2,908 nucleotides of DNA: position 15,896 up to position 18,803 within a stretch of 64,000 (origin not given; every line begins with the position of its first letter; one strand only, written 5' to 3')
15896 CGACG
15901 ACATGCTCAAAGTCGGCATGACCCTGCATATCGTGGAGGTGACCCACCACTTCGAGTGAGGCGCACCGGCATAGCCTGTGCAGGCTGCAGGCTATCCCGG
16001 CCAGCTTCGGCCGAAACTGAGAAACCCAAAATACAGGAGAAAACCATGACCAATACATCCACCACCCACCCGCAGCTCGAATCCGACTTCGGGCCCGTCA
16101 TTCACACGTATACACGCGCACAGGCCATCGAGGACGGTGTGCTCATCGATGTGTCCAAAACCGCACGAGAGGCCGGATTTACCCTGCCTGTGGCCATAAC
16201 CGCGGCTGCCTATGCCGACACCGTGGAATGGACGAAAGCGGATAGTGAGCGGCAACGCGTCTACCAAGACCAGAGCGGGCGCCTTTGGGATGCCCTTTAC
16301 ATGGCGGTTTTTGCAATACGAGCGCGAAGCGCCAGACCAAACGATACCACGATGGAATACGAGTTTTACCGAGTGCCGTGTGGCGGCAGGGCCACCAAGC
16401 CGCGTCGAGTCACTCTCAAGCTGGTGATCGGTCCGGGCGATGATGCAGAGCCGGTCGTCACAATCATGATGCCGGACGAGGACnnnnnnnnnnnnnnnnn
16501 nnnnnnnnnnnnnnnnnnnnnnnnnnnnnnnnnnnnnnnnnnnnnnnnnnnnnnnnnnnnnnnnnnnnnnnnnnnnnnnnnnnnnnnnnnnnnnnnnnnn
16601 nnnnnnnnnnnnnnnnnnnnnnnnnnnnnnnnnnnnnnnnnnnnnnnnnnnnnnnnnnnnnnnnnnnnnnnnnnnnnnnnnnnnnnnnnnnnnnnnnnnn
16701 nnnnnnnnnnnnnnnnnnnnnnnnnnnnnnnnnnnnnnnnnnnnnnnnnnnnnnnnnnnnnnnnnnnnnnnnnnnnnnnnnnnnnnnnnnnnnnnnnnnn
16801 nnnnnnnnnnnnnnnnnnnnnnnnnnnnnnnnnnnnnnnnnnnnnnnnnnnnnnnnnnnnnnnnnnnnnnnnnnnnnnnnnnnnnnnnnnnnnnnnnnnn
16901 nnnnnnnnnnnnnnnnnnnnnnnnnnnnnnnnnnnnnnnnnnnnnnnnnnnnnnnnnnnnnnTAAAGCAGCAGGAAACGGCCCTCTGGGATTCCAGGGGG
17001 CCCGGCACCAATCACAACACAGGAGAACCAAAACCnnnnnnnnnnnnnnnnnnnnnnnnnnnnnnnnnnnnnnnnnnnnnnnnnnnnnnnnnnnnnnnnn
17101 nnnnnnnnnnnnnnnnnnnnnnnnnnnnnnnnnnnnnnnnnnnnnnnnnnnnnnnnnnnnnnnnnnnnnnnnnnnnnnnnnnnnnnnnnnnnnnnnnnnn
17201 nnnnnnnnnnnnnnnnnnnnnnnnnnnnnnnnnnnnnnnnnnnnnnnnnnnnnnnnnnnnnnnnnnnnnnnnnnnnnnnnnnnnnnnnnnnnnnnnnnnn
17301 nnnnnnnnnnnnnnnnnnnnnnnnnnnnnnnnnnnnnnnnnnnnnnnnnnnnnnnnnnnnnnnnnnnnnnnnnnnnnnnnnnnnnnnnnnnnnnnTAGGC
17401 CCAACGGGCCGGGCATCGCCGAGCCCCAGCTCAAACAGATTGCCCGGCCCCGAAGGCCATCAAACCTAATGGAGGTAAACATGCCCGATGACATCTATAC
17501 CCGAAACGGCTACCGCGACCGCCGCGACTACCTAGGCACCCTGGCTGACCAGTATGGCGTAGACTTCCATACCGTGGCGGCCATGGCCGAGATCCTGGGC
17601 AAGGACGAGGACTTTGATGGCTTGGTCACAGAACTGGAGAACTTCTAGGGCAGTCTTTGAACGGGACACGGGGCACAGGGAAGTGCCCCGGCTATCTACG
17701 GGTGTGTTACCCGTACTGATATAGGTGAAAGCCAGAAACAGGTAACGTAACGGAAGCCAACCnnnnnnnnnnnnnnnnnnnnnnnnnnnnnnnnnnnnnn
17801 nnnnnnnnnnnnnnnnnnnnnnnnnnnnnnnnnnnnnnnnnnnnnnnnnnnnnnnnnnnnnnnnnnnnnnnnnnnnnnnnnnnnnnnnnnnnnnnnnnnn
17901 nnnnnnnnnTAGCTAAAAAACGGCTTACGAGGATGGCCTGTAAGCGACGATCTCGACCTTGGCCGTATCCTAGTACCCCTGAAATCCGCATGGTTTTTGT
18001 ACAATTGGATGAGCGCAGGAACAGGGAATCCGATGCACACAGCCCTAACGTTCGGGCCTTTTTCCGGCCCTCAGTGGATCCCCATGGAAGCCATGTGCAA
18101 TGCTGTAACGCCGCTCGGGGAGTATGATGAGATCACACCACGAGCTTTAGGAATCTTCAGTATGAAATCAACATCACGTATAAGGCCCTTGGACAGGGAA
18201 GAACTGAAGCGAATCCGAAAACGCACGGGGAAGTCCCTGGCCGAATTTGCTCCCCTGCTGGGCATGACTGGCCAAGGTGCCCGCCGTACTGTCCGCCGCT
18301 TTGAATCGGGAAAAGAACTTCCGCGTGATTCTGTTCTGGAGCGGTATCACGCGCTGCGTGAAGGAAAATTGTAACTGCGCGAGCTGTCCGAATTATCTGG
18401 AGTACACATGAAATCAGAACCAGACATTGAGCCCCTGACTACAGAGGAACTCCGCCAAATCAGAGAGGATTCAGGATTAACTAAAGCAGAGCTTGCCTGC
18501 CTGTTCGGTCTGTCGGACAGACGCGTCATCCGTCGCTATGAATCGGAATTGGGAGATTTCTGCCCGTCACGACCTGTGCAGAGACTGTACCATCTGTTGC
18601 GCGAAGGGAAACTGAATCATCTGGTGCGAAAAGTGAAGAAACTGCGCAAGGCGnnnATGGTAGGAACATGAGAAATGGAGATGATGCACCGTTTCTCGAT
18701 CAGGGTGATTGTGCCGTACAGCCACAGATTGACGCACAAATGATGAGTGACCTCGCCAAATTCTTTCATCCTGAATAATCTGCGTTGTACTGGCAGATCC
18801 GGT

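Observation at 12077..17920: Operon of about 15 small 'cassette-like' genes, each with a conserved leader hairpin and near-identical RBS/start context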

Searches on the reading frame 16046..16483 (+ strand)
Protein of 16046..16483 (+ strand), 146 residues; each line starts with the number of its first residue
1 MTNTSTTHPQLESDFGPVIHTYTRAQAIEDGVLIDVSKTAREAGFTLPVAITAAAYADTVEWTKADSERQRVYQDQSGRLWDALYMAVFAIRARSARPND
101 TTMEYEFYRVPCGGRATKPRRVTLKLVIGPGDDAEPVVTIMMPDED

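Call 7: search_protein_families(library=pfam, max_evalue=0.01, proteins=[window:16046-16483:+])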
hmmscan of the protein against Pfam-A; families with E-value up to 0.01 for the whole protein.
window:16046-16483:+ (146 aa): 2 families
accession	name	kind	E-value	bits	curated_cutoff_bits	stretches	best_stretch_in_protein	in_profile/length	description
PF20213.3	DUF6573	-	7.4e-29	101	27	1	18-146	10-138/138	Family of unknown function (DUF6573)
PF18766.7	SWI2_SNF2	-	0.0062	16.7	26.7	1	12-47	164-199/221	SWI2/SNF2 ATPase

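Call 89: search_protein_families(library=phrogs, max_evalue=0.001, proteins=[window:16046-16483:+])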
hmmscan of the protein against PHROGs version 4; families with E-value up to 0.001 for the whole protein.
window:16046-16483:+ (146 aa): 0 families

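Call 95: search_dna_similar(query=window:16046-16483:+, collection=plasmids, mode=protein, max_rows=12)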
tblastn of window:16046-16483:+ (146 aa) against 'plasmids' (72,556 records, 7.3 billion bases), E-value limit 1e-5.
Records with a match: 266; places in all: 276; records where one place covers at least 80% of the query: 248.
Best place of each record, by identity: 60-80% 17; <60% 249.
By first word of the organism name: Xanthomonas 129; Streptomyces 35; uncultured 16; Prescottella 11; Burkholderia 7; Rhodococcus 7; Nocardia 6; Halomonas 4; Paenibacillus 4; Hydrogenophaga 3; and 32 more.
By predicted mobility (MOB-suite, as given by PLSDB): conjugative 143; non-mobilizable 91; mobilizable 32.
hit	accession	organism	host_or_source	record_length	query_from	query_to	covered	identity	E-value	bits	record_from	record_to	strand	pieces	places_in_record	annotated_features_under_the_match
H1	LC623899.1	uncultured bacterium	-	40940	18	146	88%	61.2%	1e-43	159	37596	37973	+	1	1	hypothetical protein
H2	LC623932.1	uncultured bacterium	-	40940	18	146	88%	61.2%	1e-43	159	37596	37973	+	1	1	hypothetical protein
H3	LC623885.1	uncultured bacterium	-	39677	18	146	88%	61.2%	2e-43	159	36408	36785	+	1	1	hypothetical protein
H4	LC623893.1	uncultured bacterium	-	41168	18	146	88%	61.2%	2e-43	159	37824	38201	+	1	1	hypothetical protein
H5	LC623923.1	uncultured bacterium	-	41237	18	146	88%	61.2%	2e-43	159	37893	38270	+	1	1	hypothetical protein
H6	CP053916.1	Acidovorax sp. YS12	-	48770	11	146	93%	57.4%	5e-46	166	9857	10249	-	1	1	hypothetical protein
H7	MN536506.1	uncultured bacterium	-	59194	18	146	88%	60.5%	3e-43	158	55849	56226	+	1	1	hypothetical protein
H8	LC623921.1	uncultured bacterium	-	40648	18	146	88%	60.5%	4e-43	157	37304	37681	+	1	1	hypothetical protein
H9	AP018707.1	uncultured bacterium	-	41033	18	146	88%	60.5%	4e-43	157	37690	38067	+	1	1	hypothetical protein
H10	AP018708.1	uncultured bacterium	-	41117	18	146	88%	60.5%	4e-43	157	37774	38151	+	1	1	hypothetical protein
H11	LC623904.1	uncultured bacterium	-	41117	18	146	88%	60.5%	4e-43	157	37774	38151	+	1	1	hypothetical protein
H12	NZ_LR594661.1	Variovorax sp. PBL-H6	linuron-contaminated soil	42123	18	146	88%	60.5%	5e-43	157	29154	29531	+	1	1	DUF6573 family protein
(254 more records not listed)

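Call 97: get_annotated_region(hit=H12, flank=6000)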
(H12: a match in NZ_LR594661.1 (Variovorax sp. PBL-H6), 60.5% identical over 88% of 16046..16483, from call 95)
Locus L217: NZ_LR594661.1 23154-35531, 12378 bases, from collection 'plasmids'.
description: Variovorax sp. PBL-H6 plasmid 3
organism: Variovorax sp. PBL-H6 (NCBI taxid 434009)
taxonomy: Bacteria; Pseudomonadota; Betaproteobacteria; Burkholderiales; Comamonadaceae; Variovorax; Variovorax sp. PBL-H6
host: -; source: linuron-contaminated soil; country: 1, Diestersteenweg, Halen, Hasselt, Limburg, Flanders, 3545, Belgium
typing (MOB-suite, as given by PLSDB): conjugative; relaxase MOBP; mating-pair formation MPF_T
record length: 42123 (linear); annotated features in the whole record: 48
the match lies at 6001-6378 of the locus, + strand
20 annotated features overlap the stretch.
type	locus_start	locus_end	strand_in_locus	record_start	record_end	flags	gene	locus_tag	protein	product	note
CDS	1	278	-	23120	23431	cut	-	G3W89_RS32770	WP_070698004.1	VirB3 family type IV secretion system protein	-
CDS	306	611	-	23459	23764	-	-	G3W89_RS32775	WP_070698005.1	TrbC/VirB2 family protein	-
CDS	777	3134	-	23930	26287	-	topA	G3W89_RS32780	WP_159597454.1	type I DNA topoisomerase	GO:0006260 - DNA replication [Evidence IEA]; GO:0006265 - DNA topological change [Evidence IEA]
CDS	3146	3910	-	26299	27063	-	-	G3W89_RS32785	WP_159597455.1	lytic transglycosylase domain-containing protein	-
CDS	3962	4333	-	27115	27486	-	-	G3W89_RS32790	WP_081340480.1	hypothetical protein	-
CDS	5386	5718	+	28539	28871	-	-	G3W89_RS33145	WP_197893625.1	hypothetical protein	-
CDS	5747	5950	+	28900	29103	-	-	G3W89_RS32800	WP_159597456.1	hypothetical protein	-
CDS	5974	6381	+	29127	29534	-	-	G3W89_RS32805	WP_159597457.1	DUF6573 family protein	-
CDS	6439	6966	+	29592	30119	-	-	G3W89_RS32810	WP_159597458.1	hypothetical protein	-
CDS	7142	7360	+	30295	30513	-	-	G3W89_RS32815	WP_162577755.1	hypothetical protein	-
CDS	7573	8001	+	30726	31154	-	-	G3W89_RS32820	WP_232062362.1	theronine dehydrogenase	-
CDS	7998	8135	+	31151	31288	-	-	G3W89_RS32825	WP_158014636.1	hypothetical protein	-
CDS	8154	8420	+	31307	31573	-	-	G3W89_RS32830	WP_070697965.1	hypothetical protein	-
CDS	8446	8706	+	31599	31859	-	-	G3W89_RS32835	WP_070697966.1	hypothetical protein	-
CDS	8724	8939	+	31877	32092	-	-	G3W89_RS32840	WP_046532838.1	hypothetical protein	-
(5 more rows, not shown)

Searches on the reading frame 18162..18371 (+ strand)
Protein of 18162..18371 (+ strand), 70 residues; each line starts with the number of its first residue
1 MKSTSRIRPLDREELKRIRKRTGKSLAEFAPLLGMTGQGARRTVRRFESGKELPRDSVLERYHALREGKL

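Call 7: search_protein_families(library=pfam, max_evalue=0.01, proteins=[window:18162-18371:+])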
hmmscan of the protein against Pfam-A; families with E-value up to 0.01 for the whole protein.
window:18162-18371:+ (70 aa): 2 families
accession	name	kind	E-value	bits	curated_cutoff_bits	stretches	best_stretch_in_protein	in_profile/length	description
PF13560.12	HTH_31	-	1.6e-06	28.8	27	1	13-61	4-49/64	Helix-turn-helix domain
PF01381.28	HTH_3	-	0.00086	19.7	23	1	15-61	1-43/55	Helix-turn-helix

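Call 90: search_protein_families(library=phrogs, max_evalue=0.001, proteins=[window:18162-18371:+])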
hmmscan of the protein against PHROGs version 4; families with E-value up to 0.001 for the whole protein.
window:18162-18371:+ (70 aa): 3 families
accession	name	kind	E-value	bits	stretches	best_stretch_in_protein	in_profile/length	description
phrog_8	-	transcription regulation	3.7e-05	24.3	1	7-61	73-123/346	transcriptional regulator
phrog_14076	-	transcription regulation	0.00043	21.8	1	6-64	9-66/86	transcriptional regulator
phrog_2104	-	unknown function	0.00054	21.1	1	6-59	35-84/103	-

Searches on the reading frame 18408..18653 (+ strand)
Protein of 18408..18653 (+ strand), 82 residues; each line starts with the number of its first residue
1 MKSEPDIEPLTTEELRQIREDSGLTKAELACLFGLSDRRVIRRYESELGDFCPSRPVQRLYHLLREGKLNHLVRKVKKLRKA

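Call 7: search_protein_families(library=pfam, max_evalue=0.01, proteins=[window:18408-18653:+])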
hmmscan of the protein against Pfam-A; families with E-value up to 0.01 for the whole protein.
window:18408-18653:+ (82 aa): 2 families
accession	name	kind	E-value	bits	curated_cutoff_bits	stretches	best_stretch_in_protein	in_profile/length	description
PF13560.12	HTH_31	-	0.0016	19.2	27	1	13-47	4-37/64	Helix-turn-helix domain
PF01381.28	HTH_3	-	0.0073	16.8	23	0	15-46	1-31/55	Helix-turn-helix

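Call 90: search_protein_families(library=phrogs, max_evalue=0.001, proteins=[window:18408-18653:+])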
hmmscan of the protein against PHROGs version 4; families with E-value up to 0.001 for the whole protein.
window:18408-18653:+ (82 aa): 2 families
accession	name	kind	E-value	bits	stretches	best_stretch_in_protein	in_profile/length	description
phrog_14076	-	transcription regulation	6.6e-08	34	1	5-65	8-68/86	transcriptional regulator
phrog_7950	-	transcription regulation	6.1e-06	27.2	1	10-62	7-58/68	transcriptional repressor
